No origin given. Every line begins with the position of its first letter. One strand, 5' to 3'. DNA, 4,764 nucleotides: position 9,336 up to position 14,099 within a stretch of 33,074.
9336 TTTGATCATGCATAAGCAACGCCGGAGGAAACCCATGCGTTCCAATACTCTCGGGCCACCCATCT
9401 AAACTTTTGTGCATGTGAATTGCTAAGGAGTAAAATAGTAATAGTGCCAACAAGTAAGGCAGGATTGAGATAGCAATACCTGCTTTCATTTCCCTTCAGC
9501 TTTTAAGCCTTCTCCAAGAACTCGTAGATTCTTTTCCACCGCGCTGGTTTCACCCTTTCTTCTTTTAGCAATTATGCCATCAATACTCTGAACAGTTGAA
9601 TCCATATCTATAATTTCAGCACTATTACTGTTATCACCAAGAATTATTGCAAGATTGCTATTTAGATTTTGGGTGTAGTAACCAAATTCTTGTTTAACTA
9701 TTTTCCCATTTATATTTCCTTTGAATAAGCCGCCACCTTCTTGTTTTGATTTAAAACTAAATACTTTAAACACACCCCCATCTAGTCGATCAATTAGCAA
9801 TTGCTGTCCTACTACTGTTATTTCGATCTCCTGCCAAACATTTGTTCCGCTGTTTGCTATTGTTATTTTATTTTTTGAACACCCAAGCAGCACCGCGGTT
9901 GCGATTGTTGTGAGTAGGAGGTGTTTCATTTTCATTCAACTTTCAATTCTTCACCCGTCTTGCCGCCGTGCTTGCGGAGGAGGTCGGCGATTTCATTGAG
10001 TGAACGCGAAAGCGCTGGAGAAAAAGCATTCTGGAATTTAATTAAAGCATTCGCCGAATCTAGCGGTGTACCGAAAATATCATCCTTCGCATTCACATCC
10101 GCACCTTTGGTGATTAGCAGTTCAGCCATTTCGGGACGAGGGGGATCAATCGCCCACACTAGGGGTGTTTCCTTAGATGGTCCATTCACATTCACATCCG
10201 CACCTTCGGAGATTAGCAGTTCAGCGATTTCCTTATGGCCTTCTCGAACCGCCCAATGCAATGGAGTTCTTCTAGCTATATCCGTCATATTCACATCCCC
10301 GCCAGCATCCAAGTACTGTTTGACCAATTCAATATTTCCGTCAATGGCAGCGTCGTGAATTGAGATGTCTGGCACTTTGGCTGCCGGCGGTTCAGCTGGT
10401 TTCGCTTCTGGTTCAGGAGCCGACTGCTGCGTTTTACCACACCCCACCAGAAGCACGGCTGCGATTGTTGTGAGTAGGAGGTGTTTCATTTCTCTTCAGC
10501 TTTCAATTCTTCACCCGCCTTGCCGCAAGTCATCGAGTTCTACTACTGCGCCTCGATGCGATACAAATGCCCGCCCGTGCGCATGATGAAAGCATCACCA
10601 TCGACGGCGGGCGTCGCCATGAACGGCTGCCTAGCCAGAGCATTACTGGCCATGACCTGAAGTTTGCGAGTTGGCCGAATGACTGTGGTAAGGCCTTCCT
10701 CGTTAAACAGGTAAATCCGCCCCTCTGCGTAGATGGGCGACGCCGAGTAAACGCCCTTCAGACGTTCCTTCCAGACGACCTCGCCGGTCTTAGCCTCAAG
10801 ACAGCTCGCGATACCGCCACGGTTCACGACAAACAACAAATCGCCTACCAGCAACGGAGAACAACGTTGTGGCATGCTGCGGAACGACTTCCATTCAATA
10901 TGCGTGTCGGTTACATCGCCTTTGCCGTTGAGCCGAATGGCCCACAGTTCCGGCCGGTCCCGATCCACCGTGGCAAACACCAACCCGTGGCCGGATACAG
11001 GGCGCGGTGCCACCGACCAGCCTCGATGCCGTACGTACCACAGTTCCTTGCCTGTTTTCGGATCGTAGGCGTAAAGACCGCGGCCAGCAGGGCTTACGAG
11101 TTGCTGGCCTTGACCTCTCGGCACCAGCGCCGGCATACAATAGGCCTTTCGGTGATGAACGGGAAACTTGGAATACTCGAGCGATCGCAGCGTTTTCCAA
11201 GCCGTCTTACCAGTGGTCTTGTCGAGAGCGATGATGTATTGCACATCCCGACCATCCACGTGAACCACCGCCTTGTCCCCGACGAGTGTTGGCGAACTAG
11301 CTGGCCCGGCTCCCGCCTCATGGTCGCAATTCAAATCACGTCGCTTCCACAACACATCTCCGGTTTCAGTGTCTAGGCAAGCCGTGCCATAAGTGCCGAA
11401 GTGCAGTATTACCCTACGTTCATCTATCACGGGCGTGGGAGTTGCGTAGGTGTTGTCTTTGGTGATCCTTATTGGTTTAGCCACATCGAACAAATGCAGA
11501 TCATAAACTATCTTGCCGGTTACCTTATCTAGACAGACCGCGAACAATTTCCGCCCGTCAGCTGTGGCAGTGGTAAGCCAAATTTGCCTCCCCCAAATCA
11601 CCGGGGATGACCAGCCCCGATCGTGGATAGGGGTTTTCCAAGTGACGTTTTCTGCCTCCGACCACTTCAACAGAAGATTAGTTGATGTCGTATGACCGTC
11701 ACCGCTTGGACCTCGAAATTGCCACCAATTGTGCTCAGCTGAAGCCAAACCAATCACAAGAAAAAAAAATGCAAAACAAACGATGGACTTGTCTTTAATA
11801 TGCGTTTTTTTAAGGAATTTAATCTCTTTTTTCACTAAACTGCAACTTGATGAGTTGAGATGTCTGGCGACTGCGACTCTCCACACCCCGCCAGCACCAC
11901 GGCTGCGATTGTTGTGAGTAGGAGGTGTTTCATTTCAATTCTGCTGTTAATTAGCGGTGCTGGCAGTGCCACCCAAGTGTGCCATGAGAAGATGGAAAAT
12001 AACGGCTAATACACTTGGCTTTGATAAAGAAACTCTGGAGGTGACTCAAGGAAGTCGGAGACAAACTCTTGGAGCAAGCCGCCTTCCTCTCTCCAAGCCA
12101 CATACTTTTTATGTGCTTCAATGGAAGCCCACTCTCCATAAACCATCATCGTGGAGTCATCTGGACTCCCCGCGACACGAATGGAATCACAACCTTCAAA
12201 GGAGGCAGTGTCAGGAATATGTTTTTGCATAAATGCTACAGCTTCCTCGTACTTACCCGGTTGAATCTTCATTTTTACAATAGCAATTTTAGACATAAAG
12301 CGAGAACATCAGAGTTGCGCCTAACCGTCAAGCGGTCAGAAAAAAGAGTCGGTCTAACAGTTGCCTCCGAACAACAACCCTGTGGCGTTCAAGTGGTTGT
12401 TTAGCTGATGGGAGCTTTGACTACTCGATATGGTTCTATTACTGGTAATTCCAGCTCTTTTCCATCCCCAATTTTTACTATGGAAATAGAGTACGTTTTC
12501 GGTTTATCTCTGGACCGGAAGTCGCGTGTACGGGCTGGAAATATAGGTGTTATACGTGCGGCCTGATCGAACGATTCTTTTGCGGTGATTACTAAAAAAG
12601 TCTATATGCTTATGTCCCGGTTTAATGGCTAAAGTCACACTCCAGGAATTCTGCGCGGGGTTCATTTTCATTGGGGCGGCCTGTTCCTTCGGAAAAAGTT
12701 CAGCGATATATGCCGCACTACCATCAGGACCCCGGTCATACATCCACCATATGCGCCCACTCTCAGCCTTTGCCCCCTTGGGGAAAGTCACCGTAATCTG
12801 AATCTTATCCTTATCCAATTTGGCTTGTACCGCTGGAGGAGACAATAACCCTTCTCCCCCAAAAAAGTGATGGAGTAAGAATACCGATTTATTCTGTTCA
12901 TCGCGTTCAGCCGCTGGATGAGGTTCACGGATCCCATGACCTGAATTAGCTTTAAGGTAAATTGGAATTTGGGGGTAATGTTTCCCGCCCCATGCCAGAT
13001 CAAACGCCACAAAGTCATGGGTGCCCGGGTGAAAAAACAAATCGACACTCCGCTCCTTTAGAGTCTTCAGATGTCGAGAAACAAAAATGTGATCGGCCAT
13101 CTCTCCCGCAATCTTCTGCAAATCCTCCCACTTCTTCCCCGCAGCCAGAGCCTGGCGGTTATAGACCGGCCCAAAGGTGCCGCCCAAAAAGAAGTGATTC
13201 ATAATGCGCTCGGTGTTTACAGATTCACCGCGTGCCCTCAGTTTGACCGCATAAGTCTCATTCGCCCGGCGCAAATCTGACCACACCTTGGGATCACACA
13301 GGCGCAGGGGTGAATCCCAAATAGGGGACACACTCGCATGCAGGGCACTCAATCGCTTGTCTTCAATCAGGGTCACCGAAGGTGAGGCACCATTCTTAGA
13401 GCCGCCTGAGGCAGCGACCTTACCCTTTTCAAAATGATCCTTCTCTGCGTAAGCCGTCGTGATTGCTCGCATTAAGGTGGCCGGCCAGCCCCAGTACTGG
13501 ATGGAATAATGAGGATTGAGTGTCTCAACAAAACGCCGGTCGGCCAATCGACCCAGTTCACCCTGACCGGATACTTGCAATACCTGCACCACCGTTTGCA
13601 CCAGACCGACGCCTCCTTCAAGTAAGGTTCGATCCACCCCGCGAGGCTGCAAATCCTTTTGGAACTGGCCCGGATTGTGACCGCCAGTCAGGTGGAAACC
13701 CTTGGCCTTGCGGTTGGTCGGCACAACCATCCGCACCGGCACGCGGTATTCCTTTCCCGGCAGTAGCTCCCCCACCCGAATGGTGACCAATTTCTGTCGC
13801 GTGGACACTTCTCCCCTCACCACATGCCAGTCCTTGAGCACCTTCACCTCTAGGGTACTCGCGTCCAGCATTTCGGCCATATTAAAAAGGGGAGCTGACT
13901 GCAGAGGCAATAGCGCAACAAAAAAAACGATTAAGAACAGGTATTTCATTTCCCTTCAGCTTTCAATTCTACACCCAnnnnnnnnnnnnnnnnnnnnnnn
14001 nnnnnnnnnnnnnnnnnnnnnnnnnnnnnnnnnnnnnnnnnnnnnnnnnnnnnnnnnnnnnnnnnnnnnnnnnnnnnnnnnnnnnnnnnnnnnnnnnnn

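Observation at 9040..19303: Array of unrelated secreted-protein genes bracketed by the same leader and tail coding elements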

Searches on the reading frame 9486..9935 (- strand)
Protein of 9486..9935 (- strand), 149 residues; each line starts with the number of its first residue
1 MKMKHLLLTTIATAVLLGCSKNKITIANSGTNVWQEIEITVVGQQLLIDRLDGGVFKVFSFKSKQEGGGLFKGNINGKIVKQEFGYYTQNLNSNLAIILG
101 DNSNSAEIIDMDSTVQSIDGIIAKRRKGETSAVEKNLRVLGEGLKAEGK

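Call 8: search_protein_families(library=pfam, proteins=[window:9486-9935:-], max_evalue=0.01)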
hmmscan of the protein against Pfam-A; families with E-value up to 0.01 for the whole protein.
window:9486-9935:- (149 aa): 0 families

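Call 21: search_protein_families(library=pfam, proteins=[window:9486-9935:-], max_evalue=0.1)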
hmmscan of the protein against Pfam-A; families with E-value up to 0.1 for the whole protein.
window:9486-9935:- (149 aa): 0 families

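Call 33: search_protein_families(library=ncbifam, proteins=[window:9486-9935:-], max_evalue=1)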
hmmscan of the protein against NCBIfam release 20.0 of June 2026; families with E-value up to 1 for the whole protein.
window:9486-9935:- (149 aa): 1 family
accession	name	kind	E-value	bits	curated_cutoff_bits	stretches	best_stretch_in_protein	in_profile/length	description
NF052634.1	Riean_0653_fam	subfamily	0.1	13.5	57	1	3-114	1-106/176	Riean_0653 family protein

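Call 50: find_encoding_contigs(protein=window:9486-9935:-, flank=10000, max_places=8)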
Protein window:9486-9935:- (149 aa): 16 contigs read that carry it; 8 places shown.
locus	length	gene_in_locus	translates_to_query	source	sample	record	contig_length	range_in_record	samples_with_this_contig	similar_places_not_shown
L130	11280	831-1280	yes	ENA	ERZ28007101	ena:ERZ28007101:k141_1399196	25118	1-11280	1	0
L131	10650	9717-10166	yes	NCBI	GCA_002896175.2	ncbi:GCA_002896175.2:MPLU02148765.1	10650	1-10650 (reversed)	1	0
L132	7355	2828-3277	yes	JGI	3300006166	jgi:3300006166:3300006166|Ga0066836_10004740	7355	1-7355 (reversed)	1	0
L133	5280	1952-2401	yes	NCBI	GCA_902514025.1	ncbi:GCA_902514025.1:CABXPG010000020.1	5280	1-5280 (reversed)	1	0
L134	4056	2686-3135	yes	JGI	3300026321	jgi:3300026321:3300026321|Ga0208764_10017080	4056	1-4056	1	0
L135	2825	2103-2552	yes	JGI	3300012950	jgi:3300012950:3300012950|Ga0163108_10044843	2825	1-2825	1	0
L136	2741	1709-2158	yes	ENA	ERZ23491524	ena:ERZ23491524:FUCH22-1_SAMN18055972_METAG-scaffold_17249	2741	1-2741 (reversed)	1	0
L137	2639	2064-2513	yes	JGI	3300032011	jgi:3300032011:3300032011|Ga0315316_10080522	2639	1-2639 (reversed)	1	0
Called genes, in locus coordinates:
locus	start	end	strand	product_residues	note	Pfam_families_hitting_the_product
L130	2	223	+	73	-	?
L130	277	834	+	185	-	PF12796:Ank_2, PF13637:Ank_4, PF13857:Ank_5 (faint), PF00023:Ank, PF13606:Ank_3 (weak)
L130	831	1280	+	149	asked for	-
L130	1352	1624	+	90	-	-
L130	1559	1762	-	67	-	-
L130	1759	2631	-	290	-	PF11604:CusF_Ec, PF02630:SCO1-SenC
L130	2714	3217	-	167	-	-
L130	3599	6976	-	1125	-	-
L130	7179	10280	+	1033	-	PF01839:FG-GAP (faint), PF13517:FG-GAP_3, PF07593:UnbV_ASPIC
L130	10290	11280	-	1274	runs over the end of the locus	PF00932:LTD, PF08757:CotH, PF00932:LTD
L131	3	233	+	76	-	?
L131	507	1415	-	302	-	-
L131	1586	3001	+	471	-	PF00884:Sulfatase, PF01663:Phosphodiest (weak), PF16347:SGSH_C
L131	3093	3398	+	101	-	PF03992:ABM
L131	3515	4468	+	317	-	PF00135:COesterase, PF20434:BD-FAE, PF07859:Abhydrolase_3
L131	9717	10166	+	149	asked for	-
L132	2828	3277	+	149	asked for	-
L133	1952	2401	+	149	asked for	-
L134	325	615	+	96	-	PF03992:ABM (weak)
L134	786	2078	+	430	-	PF13570:Beta-prop_ACSF4 (faint), PF13360:PQQ_2, PF01011:PQQ (faint), PF13360:PQQ_2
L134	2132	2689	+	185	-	PF12796:Ank_2, PF13637:Ank_4, PF13857:Ank_5 (faint), PF00023:Ank, PF13606:Ank_3 (weak)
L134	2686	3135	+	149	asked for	-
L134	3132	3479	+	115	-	-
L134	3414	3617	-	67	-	-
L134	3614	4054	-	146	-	?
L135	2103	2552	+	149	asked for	-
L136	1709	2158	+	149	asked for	-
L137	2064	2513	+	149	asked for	-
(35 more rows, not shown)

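Call 56: find_homologous_proteins(query=window:9486-9935:-, max_evalue=0.001)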
Query window:9486-9935:- (149 aa): 47 proteins with E <= 0.001 among 88 candidates.
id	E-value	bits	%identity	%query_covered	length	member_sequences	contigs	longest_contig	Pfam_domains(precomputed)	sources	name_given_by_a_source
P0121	7.0e-87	306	99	100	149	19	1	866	-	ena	-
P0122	7.5e-74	264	86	99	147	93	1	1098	-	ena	-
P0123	1.1e-73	264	88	99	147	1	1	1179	-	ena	-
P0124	1.2e-72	260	85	99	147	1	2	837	-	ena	-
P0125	3.4e-72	259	86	100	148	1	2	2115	-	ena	-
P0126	6.9e-72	258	85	100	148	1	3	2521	-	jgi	-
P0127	8.2e-72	258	84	99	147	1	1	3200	-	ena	-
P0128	1.5e-71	257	86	99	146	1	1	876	-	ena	-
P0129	4.8e-71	255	83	99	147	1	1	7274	-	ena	-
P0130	1.8e-70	253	83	99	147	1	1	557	-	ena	-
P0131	1.0e-69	251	82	99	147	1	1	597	-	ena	-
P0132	4.3e-69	249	80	99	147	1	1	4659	-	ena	-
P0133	4.9e-69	249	82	99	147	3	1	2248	-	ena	-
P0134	1.3e-68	247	82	99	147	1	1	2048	-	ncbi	-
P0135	2.4e-68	246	78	99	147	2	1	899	-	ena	-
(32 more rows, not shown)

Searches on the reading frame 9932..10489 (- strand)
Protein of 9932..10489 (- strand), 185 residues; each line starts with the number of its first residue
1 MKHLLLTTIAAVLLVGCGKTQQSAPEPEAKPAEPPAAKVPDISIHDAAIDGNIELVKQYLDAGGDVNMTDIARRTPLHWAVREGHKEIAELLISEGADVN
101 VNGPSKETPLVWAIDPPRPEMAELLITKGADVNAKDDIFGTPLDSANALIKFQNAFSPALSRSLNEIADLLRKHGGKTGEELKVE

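Call 8: search_protein_families(library=pfam, proteins=[window:9932-10489:-], max_evalue=0.01)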
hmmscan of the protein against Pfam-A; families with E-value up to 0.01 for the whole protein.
window:9932-10489:- (185 aa): 7 families
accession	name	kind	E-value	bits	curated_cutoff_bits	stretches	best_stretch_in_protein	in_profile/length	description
PF00023.36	Ank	-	1.2e-21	76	21.1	2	74-101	3-30/33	Ankyrin repeat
PF12796.13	Ank_2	-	2.8e-20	73.1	27.3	1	44-136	1-90/90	Ankyrin repeats (3 copies)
PF13606.12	Ank_3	-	1.5e-16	59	22.3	2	74-101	3-30/30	Ankyrin repeat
PF13637.12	Ank_4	-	1.4e-15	57.5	22.7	1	44-93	1-50/50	Ankyrin repeats (many copies)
PF13857.12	Ank_5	-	3.4e-14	53.2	27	3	92-144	1-54/56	Ankyrin repeats (many copies)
PF24521.3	Ank_KRIT1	-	0.00041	20.5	80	1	42-128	20-107/149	KRIT1 ankyrin-repeats domain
PF23745.1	ANK_LRRK2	-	0.00073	19.8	27.5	0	77-111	35-67/130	LRRK2 ANK repeat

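Call 33: search_protein_families(library=ncbifam, proteins=[window:9932-10489:-], max_evalue=1)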
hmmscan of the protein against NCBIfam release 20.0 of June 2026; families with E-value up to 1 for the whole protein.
window:9932-10489:- (185 aa): 10 families
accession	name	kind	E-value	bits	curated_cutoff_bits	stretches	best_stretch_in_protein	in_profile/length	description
NF043023.1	T4SS_AnkH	equivalog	2.8e-18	65.9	600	2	46-101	38-93/467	Dot/Icm T4SS effector AnkH/LegA3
NF043029.1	T4SS_AnkY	equivalog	3.2e-13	49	600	1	67-152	451-539/543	Dot/Icm T4SS effector AnkY/LegA9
NF043021.1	T4SS_AnkF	equivalog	5.3e-07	28.3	1000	2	44-101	589-647/917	Dot/Icm T4SS effector AnkF/LegA14/Ceg31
NF043028.1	T4SS_AnkX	equivalog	1.5e-06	26.6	1400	1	50-145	558-658/938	Dot/Icm T4SS effector AnkN/AnkX/LegA8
NF043022.1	T4SS_AnkG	equivalog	2.8e-05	23.1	500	1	47-148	303-408/455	Dot/Icm T4SS effector AnkG/AnkZ/LegA7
NF041931.2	MzaA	equivalog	6.8e-05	21.9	800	1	51-128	13-90/726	MZA anti-phage system associated sigma-70 family RNA polymerase sigma factor MzaA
NF043019.1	T4SS_AnkC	equivalog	0.0016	17.4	450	1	52-113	139-208/459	Dot/Icm T4SS effector AnkC/LegA12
NF053526.1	Myco_lipo_LppK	equivalog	0.017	15.1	125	1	6-44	12-50/167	lipoprotein LppK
NF047847.2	SS_mature_LptM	equivalog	0.13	12.3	27.7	1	1-18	1-21/31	LPS translocon maturation chaperone LptM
TIGR00870.1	trp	subfamily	0.14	10.2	498.75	0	74-102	132-160/747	transient-receptor-potential calcium channel protein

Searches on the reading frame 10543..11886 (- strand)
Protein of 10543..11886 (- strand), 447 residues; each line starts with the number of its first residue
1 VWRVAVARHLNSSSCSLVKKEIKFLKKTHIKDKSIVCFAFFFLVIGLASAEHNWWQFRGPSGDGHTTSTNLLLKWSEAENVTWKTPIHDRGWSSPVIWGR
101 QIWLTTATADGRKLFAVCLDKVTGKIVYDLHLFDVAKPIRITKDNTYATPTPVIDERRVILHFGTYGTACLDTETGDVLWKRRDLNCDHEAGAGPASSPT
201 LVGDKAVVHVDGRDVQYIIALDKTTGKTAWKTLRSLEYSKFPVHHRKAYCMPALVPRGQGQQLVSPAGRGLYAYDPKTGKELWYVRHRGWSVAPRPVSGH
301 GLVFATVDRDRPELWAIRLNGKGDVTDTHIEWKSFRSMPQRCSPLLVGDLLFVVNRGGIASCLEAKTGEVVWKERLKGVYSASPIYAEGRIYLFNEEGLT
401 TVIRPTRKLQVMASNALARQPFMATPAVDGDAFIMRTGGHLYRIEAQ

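Call 8: search_protein_families(library=pfam, proteins=[window:10543-11886:-], max_evalue=0.01)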
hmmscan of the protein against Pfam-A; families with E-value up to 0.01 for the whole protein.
window:10543-11886:- (447 aa): 3 families
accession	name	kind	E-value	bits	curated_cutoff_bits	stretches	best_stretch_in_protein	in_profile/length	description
PF13360.13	PQQ_2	-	7.9e-24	85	27.6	3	115-231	44-143/233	Outer membrane protein assembly factor BamB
PF13570.13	Beta-prop_ACSF4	-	5.4e-11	42.9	133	1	325-437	78-193/329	Beta-alanine-activating enzyme, beta-propeller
PF01011.28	PQQ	-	1.4e-07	31.1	26.7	0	336-380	45-89/595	Glucose/ethanol/alcohol dehydrogenase, beta-propeller domain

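Call 33: search_protein_families(library=ncbifam, proteins=[window:10543-11886:-], max_evalue=1)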
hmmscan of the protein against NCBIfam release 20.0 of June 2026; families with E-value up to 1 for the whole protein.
window:10543-11886:- (447 aa): 8 families
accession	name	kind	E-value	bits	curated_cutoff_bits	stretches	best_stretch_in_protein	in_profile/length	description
TIGR03300.1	assembly_YfgL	equivalog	3.4e-11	42.5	285.2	2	146-288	55-174/377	outer membrane protein assembly factor BamB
TIGR03075.1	PQQ_enz_alc_DH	subfamily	5e-10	38.6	480.05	3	159-232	123-197/530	PQQ-dependent dehydrogenase, methanol/ethanol family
NF008351.0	PRK11138.1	equivalog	3.7e-09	35.5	423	2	343-444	251-350/394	outer membrane protein assembly factor BamB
TIGR04528.1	acido_non_PQQ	subfamily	1.2e-08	34.1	650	2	169-232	115-179/493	acido-empty-quinoprotein group A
NF041516.1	PA2928_fam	subfamily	0.00034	20.1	70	0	217-282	70-124/376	PA2928 family protein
NF053615.1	SerThrKinAfsKStmc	equivalog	0.00034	19.4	1300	1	155-398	529-754/809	protein serine/threonine kinase AfsK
TIGR03074.1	PQQ_membr_DH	subfamily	0.0018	16.2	832.65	1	337-383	202-248/783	membrane-bound PQQ-dependent dehydrogenase, glucose/quinate/shikimate family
NF050114.1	Rv3212_fam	equivalog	0.17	11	150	0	256-284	68-97/393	Rv3212 family protein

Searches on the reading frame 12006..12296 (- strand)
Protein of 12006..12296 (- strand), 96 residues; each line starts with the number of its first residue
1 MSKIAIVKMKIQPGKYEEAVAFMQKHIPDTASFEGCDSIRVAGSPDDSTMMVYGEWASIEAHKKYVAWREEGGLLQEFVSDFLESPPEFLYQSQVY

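Call 8: search_protein_families(library=pfam, proteins=[window:12006-12296:-], max_evalue=0.01)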
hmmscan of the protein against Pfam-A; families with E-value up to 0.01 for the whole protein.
window:12006-12296:- (96 aa): 1 family
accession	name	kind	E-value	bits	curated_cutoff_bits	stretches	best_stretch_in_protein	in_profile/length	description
PF03992.22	ABM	-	1.2e-06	29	23.1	1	4-66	3-67/78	Antibiotic biosynthesis monooxygenase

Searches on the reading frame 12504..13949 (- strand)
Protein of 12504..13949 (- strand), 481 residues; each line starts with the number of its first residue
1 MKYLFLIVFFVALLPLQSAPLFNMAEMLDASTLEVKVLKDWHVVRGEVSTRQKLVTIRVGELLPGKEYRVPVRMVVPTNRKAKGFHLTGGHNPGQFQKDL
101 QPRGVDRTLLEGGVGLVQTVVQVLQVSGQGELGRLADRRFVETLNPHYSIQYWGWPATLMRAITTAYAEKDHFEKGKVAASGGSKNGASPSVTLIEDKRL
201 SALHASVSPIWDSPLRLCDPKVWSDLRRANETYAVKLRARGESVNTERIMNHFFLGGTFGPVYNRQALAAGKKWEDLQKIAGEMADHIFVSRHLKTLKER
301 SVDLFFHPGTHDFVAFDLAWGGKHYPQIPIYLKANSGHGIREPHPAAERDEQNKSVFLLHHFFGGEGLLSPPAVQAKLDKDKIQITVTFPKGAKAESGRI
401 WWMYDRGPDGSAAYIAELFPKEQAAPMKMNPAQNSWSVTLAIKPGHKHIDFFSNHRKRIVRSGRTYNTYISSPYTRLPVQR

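Call 8: search_protein_families(library=pfam, proteins=[window:12504-13949:-], max_evalue=0.01)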
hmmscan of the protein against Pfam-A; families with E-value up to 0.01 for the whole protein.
window:12504-13949:- (481 aa): 0 families

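Call 21: search_protein_families(library=pfam, proteins=[window:12504-13949:-], max_evalue=0.1)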
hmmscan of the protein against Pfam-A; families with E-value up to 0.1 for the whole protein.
window:12504-13949:- (481 aa): 0 families

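Call 33: search_protein_families(library=ncbifam, proteins=[window:12504-13949:-], max_evalue=1)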
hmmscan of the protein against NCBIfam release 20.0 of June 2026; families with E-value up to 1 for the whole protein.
window:12504-13949:- (481 aa): 0 families

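Call 44: find_encoding_contigs(protein=window:12504-13949:-, flank=10000, max_places=6)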
Protein window:12504-13949:- (481 aa): no gene with exactly this product is on record in the collection.
